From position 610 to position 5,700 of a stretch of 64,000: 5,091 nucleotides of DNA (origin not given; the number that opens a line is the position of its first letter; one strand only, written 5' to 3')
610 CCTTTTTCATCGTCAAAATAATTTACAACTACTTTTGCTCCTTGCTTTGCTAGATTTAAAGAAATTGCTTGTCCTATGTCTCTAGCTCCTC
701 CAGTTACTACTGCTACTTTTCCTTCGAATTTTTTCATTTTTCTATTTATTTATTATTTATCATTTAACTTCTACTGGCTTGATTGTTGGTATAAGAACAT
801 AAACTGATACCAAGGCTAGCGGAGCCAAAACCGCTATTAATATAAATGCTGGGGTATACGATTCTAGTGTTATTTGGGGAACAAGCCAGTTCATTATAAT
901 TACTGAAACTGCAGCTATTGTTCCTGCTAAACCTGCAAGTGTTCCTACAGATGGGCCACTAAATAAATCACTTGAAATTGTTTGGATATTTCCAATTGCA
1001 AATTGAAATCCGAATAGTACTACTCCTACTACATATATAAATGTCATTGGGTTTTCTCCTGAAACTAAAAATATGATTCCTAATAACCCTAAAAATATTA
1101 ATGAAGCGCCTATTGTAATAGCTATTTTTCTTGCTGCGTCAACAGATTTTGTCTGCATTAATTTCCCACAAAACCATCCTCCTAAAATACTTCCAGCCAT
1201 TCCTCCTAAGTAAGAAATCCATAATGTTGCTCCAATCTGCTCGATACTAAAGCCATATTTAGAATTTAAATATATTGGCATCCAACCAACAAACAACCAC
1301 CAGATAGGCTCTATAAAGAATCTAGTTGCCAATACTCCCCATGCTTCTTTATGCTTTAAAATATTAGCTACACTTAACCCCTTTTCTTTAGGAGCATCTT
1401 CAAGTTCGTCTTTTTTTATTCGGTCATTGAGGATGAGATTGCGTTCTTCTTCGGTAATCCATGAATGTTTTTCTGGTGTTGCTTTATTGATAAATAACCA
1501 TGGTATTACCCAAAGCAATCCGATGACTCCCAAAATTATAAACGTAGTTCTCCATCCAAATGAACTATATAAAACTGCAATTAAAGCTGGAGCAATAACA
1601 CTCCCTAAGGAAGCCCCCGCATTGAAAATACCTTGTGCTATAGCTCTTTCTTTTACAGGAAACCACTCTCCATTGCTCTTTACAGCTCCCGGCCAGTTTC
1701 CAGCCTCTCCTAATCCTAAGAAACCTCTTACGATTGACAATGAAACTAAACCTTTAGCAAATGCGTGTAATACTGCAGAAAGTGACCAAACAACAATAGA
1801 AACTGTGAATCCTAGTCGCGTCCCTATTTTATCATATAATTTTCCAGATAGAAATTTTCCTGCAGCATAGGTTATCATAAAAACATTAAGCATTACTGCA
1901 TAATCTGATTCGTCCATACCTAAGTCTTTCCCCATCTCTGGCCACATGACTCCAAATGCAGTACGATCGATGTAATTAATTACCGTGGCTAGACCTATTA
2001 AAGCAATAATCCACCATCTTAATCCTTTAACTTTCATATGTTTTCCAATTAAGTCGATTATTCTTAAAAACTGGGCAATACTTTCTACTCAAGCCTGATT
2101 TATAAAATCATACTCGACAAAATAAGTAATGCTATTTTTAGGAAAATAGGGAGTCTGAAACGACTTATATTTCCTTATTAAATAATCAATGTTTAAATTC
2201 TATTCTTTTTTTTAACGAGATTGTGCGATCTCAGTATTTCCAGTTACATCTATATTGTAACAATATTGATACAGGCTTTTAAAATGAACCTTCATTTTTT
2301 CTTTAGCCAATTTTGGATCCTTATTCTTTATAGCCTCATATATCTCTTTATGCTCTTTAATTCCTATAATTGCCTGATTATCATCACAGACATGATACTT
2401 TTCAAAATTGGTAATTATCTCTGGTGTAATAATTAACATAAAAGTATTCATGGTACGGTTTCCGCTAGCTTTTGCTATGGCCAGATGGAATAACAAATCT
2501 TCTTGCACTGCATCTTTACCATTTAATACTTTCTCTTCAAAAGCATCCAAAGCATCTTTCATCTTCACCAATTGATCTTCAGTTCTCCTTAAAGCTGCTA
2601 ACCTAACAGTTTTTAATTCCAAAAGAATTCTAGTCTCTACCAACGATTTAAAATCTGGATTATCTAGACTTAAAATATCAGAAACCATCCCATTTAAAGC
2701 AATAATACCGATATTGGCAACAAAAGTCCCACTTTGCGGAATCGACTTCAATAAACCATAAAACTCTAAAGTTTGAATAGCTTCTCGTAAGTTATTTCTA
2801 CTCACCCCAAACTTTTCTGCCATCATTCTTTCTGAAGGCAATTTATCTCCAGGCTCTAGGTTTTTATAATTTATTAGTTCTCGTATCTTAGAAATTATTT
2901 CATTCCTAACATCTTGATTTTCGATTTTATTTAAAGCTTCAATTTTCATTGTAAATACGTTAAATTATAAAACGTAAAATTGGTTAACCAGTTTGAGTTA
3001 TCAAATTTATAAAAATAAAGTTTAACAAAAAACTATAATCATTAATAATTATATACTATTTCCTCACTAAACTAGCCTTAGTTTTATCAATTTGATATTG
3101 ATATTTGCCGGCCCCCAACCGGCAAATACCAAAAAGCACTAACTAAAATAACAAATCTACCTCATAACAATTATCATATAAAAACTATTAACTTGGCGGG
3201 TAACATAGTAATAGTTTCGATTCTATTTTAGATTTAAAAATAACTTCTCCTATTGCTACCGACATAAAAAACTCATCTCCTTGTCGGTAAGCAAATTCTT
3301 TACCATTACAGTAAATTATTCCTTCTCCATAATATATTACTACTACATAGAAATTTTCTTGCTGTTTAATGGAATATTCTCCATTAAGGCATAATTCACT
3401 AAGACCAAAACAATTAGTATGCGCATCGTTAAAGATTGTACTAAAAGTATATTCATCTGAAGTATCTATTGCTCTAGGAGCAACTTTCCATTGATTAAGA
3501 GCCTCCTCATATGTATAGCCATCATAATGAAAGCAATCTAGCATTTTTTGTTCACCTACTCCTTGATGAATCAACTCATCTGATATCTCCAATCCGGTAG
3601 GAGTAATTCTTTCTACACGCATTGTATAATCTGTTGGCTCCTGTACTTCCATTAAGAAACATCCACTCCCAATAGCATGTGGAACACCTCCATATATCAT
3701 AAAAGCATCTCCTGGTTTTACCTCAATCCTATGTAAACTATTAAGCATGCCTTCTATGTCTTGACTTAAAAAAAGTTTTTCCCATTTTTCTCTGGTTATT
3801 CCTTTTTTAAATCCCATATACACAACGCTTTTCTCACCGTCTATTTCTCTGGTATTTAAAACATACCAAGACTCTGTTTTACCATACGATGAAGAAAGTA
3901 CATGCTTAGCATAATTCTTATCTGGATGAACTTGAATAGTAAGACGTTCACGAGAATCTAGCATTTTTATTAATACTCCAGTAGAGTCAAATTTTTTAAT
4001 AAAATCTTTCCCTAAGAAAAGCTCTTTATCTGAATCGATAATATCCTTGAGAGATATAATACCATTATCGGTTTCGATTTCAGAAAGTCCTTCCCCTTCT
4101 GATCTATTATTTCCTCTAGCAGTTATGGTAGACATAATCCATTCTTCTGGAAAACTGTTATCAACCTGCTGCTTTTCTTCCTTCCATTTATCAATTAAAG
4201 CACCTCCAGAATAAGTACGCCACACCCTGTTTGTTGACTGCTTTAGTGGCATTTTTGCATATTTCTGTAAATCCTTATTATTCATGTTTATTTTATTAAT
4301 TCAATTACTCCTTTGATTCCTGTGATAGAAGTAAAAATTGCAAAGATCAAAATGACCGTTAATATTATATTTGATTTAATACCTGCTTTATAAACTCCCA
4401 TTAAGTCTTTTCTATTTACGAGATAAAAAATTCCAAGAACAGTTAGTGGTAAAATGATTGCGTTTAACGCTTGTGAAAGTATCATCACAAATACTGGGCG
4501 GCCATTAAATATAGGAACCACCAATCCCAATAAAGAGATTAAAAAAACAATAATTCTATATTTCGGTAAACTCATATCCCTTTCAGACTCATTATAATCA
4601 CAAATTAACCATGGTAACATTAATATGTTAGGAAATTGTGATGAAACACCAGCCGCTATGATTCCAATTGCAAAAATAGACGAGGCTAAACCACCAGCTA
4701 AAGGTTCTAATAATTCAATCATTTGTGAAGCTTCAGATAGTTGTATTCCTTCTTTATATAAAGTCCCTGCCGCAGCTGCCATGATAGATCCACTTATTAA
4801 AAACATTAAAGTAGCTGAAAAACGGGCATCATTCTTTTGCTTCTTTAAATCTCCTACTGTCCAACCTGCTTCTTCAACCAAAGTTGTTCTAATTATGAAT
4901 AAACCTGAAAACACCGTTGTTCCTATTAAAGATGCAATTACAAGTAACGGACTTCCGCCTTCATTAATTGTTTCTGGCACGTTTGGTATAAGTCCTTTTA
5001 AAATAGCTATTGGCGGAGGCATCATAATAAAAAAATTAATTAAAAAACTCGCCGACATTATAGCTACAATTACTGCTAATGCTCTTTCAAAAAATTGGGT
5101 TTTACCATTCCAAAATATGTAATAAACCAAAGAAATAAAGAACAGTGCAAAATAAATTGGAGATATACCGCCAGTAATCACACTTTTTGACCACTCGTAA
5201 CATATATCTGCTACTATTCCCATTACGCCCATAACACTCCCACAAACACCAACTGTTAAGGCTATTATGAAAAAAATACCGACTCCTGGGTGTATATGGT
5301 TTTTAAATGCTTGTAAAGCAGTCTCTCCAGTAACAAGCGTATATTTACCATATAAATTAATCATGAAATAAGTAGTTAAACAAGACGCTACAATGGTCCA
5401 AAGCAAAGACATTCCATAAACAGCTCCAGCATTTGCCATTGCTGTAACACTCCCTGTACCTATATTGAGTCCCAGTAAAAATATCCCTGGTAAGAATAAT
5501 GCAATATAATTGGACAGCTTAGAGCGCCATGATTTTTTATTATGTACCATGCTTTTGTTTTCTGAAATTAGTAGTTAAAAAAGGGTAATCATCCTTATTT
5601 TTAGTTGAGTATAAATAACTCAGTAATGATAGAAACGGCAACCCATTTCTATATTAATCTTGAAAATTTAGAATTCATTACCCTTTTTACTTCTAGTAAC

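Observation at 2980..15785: Candidate GntR/FadR operator motif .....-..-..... present at three promoter regions of the alginate PUL.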

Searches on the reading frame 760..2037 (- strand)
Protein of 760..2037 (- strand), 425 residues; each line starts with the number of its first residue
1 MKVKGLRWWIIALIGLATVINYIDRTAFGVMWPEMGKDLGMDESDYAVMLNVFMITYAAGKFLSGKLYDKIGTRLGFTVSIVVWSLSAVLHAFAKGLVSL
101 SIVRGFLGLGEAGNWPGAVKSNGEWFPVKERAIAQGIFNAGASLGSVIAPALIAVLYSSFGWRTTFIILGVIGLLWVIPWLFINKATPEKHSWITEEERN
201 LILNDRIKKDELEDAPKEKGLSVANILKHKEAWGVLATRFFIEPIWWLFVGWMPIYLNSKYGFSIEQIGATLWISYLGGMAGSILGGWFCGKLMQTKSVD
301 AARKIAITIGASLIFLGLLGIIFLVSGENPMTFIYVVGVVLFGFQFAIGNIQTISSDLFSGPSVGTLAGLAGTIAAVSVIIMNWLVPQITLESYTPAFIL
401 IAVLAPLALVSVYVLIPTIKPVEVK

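Call 5: search_protein_families(library=pfam, proteins=[window:760-2037:-])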
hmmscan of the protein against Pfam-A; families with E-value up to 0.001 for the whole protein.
window:760-2037:- (425 aa): 3 families
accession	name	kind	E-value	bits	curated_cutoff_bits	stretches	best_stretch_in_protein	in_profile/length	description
PF07690.21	MFS_1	-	1.1e-59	202.6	33.4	1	15-381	2-345/347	Major Facilitator Superfamily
PF00083.30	Sugar_tr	-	5.9e-09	35.8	22.3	1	42-420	44-441/452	Sugar (and other) transporter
PF03137.26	OATP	-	9.4e-05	21.3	25.8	1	162-319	216-382/545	Organic Anion Transporter Polypeptide (OATP) family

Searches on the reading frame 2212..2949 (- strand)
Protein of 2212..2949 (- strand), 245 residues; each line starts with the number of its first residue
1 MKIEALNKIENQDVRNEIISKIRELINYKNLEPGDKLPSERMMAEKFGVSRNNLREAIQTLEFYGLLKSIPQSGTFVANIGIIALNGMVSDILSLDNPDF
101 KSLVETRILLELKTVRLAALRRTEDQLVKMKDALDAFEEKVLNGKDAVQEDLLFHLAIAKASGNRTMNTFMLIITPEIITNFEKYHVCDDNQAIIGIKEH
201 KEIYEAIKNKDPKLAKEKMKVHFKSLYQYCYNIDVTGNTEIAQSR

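Call 5: search_protein_families(library=pfam, proteins=[window:2212-2949:-])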
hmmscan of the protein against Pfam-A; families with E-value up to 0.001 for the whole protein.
window:2212-2949:- (245 aa): 2 families
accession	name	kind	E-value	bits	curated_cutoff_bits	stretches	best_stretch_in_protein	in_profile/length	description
PF07729.17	FCD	-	3.2e-24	86.1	24.3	1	103-224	2-124/125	FCD domain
PF00392.27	GntR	-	1.5e-18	66.7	27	1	16-77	3-64/64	Bacterial regulatory proteins, gntR family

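Call 16: find_related_loci(query=window:2212-2949:-, collection=genome_contigs, flank=10000)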
Query window:2212-2949:- (245 aa) in genome_contigs; peptide patterns used: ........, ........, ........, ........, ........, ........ (x = any residue, [..] = any of these).
453 stretches matched a pattern; 395 encode a relative of the query (tblastn E <= 1e-3); the best 80 are kept; 79 distinct loci.
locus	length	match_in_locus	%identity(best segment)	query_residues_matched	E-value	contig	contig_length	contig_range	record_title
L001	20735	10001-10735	90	1-245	1e-149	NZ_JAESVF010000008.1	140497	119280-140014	Joostella sp. CR20 8, whole genome shotgun sequence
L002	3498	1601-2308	78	1-236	5e-130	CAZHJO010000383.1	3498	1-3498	MAG TPA_asm: uncultured Maribacter sp. isolate binchicken_co385_37 genome assembly, contig: NODE_24074_length_3498_cov_4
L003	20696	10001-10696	79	1-232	4e-126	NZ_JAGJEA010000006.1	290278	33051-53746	Aquimarina sp. MMG016 assembly_contig_6, whole genome shotgun sequence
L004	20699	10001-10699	79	1-233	1e-125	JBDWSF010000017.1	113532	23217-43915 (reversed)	MAG: Algibacter sp. isolate CI.47.F.D1_481_46 CI_47_F_D1_481_46_000000000017, whole genome shotgun sequence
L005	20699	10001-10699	79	1-233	3e-125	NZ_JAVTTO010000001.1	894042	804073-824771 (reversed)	Asprobacillus argus strain S356 NODE_1_length_894042_cov_71.572957, whole genome shotgun sequence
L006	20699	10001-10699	79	1-233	1e-124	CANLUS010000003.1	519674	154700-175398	uncultured Flavobacteriaceae bacterium isolate 2-532A-G.fasta genome assembly, contig: NODE_3, whole genome shotgun sequ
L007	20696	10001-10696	80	1-233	7e-124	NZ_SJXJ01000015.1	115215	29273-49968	Tenacibaculum sp. M341 M341_contig_15, whole genome shotgun sequence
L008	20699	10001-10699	78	1-233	9e-124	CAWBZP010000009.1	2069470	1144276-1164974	MAG: uncultured Flavobacteriaceae bacterium isolate MFD03250.bin.1.178 genome assembly, contig: contig_4723, whole genom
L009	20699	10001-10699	79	1-233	7e-124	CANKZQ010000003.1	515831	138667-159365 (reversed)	uncultured Flavobacteriaceae bacterium isolate 3-451-1-G.fasta genome assembly, contig: NODE_3, whole genome shotgun seq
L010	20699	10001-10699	78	1-233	3e-123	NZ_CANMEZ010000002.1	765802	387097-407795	Uncultured Kordia sp. isolate 396.fasta NODE_2, whole genome shotgun sequence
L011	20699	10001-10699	78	1-233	2e-123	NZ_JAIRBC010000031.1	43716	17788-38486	Cerina litoralis strain F89 scaffold_31_length=43717, whole genome shotgun sequence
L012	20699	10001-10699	79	1-233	3e-123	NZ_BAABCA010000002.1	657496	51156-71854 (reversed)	Postechiella marina strain JCM 17630 sequence02, whole genome shotgun sequence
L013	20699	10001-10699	79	1-233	1e-123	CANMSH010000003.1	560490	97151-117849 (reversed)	uncultured Flavobacteriaceae bacterium isolate 2-853-G.fasta genome assembly, contig: NODE_3, whole genome shotgun seque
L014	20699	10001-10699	78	1-233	2e-123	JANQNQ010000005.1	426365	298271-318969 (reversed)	MAG: Flavobacteriaceae bacterium isolate IP29b_bin.102 k99_3772940, whole genome shotgun sequence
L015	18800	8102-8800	78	1-233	5e-123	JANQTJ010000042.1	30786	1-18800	MAG: Flaviramulus sp. isolate MAG_06 P22051_101_S23_metaspades_847_30786_cov_8, whole genome shotgun sequence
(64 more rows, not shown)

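Call 51: search_solved_structures(query=window:2212-2949:-, max_evalue=0.00001)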
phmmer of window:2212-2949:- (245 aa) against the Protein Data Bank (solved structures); distinct sequences matched with E-value up to 0.00001: 17.
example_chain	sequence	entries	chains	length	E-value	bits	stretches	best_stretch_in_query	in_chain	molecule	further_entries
6az6_A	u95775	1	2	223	2e-18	69.9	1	21-226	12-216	GntR family transcriptional regulator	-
9jpj_C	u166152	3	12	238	1.2e-16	64.1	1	33-222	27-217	Pyruvate dehydrogenase complex repressor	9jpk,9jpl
2di3_A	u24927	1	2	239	1.8e-13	53.7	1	19-228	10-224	Bacterial regulatory proteins, GntR family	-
7xp0_A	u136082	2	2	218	4.3e-13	52.4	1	16-224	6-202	Probable transcriptional regulator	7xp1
6on4_A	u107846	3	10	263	1.8e-12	50.4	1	19-228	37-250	HTH-type transcriptional repressor NanR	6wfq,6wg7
7c7e_A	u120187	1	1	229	2.3e-12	50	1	22-217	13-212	Putative DNA-binding transcriptional regulator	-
3sxy_A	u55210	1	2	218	9.3e-11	44.8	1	6-226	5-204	Transcriptional regulator, GntR family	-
5kvr_A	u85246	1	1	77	2.6e-10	43.4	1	6-77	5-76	Pyruvate dehydrogenase complex repressor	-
3fms_A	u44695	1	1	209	6e-09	38.9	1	14-226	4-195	Transcriptional regulator, GntR family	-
9vkn_A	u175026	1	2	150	4.1e-08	36.2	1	97-222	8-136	Pyruvate dehydrogenase complex repressor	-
8pqm_A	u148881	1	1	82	4.4e-08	36.1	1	8-77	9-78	FadR family transcriptional regulator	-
7u5q_A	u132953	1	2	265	4.6e-08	36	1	21-97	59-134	Transcriptional regulator, GntR family protein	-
4egy_A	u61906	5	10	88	1.7e-07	34.1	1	20-78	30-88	Arabinose metabolism transcriptional repressor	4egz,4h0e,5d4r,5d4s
4u0y_A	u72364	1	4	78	1.9e-07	34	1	12-77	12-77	HTH-type transcriptional repressor YvoA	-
4u0v_A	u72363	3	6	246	3.1e-07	33.3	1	13-90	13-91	HTH-type transcriptional repressor YvoA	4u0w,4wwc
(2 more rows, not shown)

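Call 52: find_homologous_proteins(query=window:2212-2949:-, max_evalue=1e-30)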
Query window:2212-2949:- (245 aa): 5787 proteins with E <= 1e-30 among 6858 candidates; the best 120 are listed.
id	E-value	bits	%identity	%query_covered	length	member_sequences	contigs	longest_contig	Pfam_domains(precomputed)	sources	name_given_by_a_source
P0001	3.6e-153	525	100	100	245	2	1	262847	PF07729.18,PF00392.28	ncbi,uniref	ncbi:FadR/GntR family transcriptional regulator [Joostella sp.]|uniref:FadR/GntR family transcriptio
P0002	4.7e-139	479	90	100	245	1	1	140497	PF07729.18,PF00392.28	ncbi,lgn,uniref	ncbi:FadR/GntR family transcriptional regulator [Joostella sp. CR20]|uniref:FadR/GntR family transcr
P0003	8.1e-120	416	79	96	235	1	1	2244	PF07729.18,PF00392.28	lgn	-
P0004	2.5e-119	415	82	95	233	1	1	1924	PF07729.18,PF00392.28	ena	-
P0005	3.1e-119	414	82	95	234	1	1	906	PF07729.18,PF00392.28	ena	-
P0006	7.2e-119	413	78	96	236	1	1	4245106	PF07729.18,PF00392.28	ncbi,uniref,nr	ncbi:GntR family transcriptional regulator [Gillisia sp. Hel_I_86]|uniref:FadR/GntR family transcrip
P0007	1.4e-118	412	80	95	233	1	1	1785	PF07729.18,PF00392.28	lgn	-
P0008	2.8e-118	411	81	95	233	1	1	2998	PF07729.18,PF00392.28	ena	-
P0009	4.7e-118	410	79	96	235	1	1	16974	PF07729.18,PF00392.28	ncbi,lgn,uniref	ncbi:FadR/GntR family transcriptional regulator [Seonamhaeicola sp.]|uniref:FadR/GntR family transcr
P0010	6.0e-118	410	79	96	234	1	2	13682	PF07729.18,PF00392.28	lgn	-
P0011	6.5e-118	410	81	95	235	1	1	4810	PF07729.18,PF00392.28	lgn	-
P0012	7.0e-118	410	81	95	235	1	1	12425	PF07729.18,PF00392.28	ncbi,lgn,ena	-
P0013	7.2e-118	410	78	96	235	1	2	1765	PF07729.18,PF00392.28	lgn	-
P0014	8.6e-118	410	78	96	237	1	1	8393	PF07729.18,PF00392.28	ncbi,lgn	-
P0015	1.0e-117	409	79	96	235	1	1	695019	PF07729.18,PF00392.28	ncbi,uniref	ncbi:FadR family transcriptional regulator [Seonamhaeicola sp. NFXS20]|uniref:FadR/GntR family trans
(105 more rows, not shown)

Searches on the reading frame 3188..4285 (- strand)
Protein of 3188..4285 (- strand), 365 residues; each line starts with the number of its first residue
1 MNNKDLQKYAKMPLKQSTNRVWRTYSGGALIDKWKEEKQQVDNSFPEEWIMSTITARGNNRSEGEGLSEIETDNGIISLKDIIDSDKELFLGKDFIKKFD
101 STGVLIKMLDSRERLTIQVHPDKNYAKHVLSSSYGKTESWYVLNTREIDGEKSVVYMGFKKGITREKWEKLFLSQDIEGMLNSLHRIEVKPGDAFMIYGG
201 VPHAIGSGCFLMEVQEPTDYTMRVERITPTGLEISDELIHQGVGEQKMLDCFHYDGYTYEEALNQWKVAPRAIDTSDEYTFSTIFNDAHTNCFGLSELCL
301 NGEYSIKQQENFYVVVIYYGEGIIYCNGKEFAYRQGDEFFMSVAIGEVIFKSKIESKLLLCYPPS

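Call 5: search_protein_families(library=pfam, proteins=[window:3188-4285:-])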
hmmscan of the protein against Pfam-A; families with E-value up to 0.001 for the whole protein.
window:3188-4285:- (365 aa): 2 families
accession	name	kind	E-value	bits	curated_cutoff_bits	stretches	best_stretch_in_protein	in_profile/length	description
PF21621.3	MPI_cupin_dom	-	1.5e-07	31.8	27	1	291-354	9-72/79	Mannose-6-phosphate isomerase, cupin domain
PF20511.4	PMI_typeI_cat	-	2.2e-06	28.3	22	1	74-129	58-110/143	Phosphomannose isomerase type I, catalytic domain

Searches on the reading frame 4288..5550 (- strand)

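Call 5: search_protein_families(library=pfam, proteins=[window:4288-5550:-])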
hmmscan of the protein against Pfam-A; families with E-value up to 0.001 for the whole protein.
window:4288-5550:- (420 aa): 1 family
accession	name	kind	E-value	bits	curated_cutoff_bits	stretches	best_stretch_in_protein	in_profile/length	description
PF01566.24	Nramp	-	3.4e-55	188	29.8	1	35-389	1-355/357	Natural resistance-associated macrophage protein-like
